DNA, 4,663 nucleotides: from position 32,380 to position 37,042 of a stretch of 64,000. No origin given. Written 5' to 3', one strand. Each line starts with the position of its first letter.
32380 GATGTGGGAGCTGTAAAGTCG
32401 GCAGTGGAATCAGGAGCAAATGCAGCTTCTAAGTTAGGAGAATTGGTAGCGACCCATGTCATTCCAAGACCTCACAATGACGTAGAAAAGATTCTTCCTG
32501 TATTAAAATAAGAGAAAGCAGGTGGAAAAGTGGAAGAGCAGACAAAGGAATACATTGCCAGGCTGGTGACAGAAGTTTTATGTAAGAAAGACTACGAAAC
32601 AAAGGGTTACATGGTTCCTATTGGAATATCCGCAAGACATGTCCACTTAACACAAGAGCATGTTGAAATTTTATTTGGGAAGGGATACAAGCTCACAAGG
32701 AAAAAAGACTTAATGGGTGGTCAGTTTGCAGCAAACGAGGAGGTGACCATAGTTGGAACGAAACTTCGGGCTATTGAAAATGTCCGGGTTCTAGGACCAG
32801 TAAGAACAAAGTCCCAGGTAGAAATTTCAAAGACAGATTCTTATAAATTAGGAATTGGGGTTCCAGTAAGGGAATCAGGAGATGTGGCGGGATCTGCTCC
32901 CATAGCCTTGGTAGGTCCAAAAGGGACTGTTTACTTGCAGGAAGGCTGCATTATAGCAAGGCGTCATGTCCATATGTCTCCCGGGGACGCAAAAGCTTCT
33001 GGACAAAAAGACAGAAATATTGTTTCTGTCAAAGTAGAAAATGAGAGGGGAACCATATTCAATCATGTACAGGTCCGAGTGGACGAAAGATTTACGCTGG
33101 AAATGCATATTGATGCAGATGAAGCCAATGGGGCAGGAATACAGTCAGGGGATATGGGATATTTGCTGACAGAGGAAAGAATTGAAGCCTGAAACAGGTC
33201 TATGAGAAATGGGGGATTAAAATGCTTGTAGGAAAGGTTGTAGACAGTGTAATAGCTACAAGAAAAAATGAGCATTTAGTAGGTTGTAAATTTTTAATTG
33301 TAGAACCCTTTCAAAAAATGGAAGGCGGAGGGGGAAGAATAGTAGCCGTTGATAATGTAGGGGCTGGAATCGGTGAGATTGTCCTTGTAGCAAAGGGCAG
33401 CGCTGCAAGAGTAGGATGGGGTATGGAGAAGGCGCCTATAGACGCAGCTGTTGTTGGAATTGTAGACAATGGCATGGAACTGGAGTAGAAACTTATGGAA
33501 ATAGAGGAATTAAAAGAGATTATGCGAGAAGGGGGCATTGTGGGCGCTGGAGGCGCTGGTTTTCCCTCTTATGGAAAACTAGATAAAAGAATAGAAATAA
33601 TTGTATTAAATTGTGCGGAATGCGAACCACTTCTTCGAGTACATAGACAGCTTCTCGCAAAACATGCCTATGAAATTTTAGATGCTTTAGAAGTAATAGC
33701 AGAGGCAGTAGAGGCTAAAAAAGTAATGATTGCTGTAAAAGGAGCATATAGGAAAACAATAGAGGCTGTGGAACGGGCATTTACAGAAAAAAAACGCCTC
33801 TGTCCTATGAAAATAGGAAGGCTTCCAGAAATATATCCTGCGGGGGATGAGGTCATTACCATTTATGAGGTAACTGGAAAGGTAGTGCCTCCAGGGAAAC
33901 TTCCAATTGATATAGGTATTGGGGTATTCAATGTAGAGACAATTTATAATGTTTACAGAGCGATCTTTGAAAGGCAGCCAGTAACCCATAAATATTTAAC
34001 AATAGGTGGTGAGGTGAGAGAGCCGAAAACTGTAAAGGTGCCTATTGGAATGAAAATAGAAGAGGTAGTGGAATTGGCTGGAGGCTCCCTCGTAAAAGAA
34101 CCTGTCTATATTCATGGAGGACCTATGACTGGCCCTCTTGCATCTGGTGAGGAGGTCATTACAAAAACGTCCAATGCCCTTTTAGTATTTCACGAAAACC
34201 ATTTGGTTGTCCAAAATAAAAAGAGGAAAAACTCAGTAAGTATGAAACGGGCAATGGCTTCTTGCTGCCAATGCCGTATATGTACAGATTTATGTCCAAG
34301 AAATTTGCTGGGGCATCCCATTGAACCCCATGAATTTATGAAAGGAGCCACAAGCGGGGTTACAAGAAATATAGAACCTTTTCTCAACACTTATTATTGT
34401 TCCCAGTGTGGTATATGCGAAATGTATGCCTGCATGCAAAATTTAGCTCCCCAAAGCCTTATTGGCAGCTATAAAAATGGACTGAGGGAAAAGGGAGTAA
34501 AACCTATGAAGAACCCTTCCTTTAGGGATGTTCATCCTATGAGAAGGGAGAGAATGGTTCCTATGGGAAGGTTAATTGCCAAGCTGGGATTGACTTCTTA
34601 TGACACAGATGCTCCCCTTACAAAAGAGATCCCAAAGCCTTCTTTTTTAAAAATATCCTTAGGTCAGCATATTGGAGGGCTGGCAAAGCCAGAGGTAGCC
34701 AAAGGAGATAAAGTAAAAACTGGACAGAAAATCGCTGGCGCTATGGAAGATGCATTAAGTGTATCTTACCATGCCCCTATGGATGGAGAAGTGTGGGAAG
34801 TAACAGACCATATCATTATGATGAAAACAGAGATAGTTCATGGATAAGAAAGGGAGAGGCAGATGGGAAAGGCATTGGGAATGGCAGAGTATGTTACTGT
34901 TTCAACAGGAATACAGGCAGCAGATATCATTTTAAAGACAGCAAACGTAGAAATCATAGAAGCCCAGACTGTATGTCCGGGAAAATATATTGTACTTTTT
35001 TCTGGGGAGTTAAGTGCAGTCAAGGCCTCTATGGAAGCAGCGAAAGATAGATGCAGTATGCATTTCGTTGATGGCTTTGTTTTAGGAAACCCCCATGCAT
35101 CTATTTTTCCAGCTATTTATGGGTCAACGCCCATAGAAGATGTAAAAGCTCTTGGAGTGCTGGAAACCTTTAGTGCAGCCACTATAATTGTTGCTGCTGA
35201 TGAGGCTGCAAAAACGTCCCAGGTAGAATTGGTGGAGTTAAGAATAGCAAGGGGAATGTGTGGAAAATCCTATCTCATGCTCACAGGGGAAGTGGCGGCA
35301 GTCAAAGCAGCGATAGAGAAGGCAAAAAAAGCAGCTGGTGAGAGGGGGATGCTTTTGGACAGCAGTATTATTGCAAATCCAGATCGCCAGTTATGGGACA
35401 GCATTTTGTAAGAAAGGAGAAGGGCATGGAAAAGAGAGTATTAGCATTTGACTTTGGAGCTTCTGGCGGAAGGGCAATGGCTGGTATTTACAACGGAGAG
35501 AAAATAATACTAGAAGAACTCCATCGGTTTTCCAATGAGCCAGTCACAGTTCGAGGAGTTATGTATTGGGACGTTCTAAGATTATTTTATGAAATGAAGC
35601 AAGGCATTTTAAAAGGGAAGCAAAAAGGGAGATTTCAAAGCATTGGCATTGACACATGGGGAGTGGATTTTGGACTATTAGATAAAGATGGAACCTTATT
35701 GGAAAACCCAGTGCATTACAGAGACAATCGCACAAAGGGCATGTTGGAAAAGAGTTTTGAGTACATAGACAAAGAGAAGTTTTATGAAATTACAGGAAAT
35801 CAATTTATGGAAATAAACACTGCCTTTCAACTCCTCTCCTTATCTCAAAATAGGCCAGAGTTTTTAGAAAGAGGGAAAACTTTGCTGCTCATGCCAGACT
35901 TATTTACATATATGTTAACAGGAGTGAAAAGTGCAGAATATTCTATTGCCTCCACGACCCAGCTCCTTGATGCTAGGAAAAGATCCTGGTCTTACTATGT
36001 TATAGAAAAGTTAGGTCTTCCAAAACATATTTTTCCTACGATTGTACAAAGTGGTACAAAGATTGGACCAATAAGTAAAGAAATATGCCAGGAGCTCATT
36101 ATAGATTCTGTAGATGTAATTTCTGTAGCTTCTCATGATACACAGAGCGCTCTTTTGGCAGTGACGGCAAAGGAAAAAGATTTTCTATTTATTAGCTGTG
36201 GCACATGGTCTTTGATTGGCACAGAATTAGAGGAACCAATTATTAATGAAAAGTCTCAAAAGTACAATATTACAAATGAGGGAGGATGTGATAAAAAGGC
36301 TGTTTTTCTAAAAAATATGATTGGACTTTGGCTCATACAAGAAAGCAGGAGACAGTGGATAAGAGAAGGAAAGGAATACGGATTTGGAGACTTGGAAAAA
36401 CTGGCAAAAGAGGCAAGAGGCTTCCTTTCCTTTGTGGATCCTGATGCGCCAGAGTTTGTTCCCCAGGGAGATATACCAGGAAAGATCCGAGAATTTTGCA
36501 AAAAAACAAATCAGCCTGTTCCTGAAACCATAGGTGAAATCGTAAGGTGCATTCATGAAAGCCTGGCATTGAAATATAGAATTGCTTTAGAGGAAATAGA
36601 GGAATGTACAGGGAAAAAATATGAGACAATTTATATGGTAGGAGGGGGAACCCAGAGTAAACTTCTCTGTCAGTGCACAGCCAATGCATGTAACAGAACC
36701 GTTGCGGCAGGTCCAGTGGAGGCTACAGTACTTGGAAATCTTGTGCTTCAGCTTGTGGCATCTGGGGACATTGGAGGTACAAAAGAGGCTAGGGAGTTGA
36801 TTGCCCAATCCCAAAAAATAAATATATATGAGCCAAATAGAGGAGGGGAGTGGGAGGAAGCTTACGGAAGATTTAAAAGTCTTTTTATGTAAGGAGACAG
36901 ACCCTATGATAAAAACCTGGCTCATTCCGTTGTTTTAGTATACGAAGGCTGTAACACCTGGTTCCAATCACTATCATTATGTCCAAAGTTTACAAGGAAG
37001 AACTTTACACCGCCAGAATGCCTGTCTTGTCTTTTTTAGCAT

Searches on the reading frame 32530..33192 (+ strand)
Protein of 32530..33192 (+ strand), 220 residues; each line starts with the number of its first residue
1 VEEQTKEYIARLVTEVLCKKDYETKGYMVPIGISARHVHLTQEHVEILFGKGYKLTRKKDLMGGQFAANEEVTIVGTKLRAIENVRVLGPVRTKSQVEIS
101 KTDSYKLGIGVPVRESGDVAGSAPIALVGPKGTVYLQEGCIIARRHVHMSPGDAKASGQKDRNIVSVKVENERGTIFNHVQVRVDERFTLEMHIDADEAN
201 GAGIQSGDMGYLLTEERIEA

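Call 60: search_protein_families(library=ncbifam, proteins=[window:32530-33192:+], max_evalue=0.00001)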
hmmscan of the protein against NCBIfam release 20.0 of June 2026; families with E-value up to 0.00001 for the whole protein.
window:32530-33192:+ (220 aa): 2 families
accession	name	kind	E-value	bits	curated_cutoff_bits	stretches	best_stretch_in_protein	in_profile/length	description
NF011652.1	PRK15070.1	subfamily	2.4e-76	255.6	209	1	29-211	1-183/185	phosphate propanoyltransferase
NF040837.1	BMC_EutD_Gpos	exception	8.1e-66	221.3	315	1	13-213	5-204/205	ethanolamine utilization phosphate acetyltransferase EutD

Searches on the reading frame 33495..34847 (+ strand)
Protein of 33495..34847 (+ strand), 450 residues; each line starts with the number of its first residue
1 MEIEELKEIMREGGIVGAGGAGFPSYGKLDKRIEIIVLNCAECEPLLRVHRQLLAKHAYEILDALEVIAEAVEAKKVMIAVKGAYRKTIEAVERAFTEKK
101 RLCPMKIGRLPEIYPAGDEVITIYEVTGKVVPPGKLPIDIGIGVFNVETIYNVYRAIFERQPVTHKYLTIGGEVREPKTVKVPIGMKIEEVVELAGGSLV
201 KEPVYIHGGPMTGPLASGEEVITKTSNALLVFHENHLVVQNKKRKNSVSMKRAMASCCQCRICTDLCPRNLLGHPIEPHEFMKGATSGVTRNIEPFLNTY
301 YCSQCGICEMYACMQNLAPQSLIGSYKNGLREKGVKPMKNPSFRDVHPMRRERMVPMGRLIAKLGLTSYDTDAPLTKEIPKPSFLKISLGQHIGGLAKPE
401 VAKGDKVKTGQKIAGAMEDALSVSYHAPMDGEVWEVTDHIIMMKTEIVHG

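Call 60: search_protein_families(library=ncbifam, proteins=[window:33495-34847:+], max_evalue=0.00001)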
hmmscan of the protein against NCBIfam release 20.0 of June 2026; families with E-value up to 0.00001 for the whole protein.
window:33495-34847:+ (450 aa): 5 families
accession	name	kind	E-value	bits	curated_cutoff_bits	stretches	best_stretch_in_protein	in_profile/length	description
TIGR01945.1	rnfC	subfamily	5.8e-66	222.8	245.95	2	3-319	121-420/435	RnfABCDGE type electron transport complex subunit C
NF003454.1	PRK05035.1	equivalog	2.3e-62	211.3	345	2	4-316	124-421/556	electron transport complex subunit RsxC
TIGR04481.1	PR_assoc_PrdC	equivalog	3.1e-55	187.7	490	2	4-233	74-306/425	proline reductase-associated electron transfer protein PrdC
NF041837.1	rnfC_Methano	equivalog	1.5e-27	96.5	650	1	123-310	237-407/438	Rnf electron transport complex subunit RnfC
TIGR01959.1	nuoF_fam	equivalog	3.7e-10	38.8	558.65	1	5-100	37-138/410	NADH-quinone oxidoreductase subunit NuoF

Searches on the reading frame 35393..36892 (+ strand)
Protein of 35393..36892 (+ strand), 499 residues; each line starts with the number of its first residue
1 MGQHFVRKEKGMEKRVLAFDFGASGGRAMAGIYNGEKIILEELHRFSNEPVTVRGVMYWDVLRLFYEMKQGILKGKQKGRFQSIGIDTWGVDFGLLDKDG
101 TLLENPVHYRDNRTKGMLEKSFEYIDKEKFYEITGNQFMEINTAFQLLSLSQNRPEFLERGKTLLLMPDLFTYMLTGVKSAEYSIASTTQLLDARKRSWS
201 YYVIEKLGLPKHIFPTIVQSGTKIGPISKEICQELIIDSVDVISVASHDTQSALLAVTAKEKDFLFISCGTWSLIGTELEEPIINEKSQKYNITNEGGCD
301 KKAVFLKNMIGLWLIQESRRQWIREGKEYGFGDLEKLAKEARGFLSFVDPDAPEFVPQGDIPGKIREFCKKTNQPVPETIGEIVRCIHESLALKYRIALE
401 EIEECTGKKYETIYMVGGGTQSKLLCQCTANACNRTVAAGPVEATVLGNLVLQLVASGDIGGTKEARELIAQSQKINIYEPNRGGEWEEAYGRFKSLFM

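Call 60: search_protein_families(library=ncbifam, proteins=[window:35393-36892:+], max_evalue=0.00001)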
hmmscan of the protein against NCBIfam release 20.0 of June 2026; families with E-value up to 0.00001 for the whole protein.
window:35393-36892:+ (499 aa): 11 families
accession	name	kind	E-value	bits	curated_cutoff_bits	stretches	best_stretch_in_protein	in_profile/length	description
TIGR02627.1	rhamnulo_kin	equivalog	2.5e-140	468.1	527.95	1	18-474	2-452/454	rhamnulokinase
NF007925.0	PRK10640.1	equivalog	8.9e-121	403.7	639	1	14-497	4-481/489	rhamnulokinase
TIGR02628.1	fuculo_kin_coli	equivalog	3.7e-43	148.1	470.9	1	16-475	3-460/465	L-fuculokinase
TIGR01312.1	XylB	equivalog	3.4e-31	108.3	380.25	2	83-272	70-259/481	xylulokinase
NF008187.0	PRK10939.1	equivalog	2.6e-25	89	528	1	14-282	4-277/521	autoinducer-2 kinase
TIGR01311.1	glycerol_kin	equivalog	2.8e-16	58.9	590.35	1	99-262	90-255/496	glycerol kinase GlpK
TIGR01314.1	gntK_FGGY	equivalog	1e-12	47.4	648.55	1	96-291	84-279/505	gluconokinase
NF011601.0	PRK15027.1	equivalog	3.2e-11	42.3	912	1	84-271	71-255/484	xylulokinase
NF000756.0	PRK00047.1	subfamily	6.9e-10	37.8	498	0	159-272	157-269/502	glycerol kinase GlpK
TIGR01315.1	5C_CHO_kinase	subfamily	3.4e-08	32.7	408.7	0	389-476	424-511/541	FGGY family pentulose kinase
NF003154.0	PRK04123.1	equivalog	2.2e-06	26.7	428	0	383-497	417-533/554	ribulokinase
